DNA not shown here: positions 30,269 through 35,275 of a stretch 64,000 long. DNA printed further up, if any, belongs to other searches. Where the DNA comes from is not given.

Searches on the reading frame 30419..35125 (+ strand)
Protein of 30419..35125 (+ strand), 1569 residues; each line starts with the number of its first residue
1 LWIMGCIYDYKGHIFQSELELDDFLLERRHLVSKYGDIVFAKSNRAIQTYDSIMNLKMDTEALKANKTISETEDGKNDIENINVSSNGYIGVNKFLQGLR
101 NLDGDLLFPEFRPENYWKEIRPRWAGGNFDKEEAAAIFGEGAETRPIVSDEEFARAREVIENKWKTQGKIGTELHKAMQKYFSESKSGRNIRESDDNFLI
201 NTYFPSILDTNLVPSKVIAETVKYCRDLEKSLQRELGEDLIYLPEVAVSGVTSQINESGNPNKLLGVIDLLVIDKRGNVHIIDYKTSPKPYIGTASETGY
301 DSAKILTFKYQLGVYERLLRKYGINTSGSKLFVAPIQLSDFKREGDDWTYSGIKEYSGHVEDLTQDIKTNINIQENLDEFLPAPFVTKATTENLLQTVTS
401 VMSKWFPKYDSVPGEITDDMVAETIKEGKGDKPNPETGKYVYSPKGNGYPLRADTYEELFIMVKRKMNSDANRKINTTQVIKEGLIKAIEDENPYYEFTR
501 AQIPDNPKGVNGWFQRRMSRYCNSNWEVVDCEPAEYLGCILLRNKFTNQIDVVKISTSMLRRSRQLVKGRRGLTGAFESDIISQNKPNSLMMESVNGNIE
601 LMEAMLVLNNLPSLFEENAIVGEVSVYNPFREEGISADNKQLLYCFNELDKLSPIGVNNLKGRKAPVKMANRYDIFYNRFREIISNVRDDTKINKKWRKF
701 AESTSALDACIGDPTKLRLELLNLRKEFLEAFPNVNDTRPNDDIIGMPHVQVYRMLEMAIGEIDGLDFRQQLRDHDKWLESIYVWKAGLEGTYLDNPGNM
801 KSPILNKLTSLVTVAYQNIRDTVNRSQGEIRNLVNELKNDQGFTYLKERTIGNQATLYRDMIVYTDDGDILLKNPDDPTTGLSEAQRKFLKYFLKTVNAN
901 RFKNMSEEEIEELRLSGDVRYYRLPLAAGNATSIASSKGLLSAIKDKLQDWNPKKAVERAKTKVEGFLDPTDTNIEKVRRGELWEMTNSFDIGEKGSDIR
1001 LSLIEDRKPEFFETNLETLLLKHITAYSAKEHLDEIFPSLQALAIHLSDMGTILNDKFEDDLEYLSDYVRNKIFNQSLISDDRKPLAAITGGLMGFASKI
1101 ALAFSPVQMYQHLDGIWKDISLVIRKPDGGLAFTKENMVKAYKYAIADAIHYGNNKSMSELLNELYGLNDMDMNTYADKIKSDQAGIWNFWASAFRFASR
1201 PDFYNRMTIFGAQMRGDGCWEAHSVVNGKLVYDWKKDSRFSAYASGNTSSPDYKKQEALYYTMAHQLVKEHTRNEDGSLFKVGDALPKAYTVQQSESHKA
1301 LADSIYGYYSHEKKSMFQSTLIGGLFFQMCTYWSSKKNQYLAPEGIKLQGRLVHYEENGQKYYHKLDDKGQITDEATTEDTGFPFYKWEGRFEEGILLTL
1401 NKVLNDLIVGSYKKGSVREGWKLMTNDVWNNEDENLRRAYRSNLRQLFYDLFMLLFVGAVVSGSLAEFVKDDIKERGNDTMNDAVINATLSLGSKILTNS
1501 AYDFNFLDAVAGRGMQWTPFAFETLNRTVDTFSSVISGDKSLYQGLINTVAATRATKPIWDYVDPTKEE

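Call 27: search_protein_families(library=pfam, proteins=[window:30419-35125:+], max_evalue=0.001)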
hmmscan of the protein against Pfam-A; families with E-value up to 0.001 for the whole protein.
window:30419-35125:+ (1569 aa): 1 family
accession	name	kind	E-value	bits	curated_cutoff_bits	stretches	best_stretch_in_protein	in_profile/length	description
PF12705.13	PDDEXK_1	-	2.5e-08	34.6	22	1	165-370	33-220/247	PD-(D/E)XK nuclease superfamily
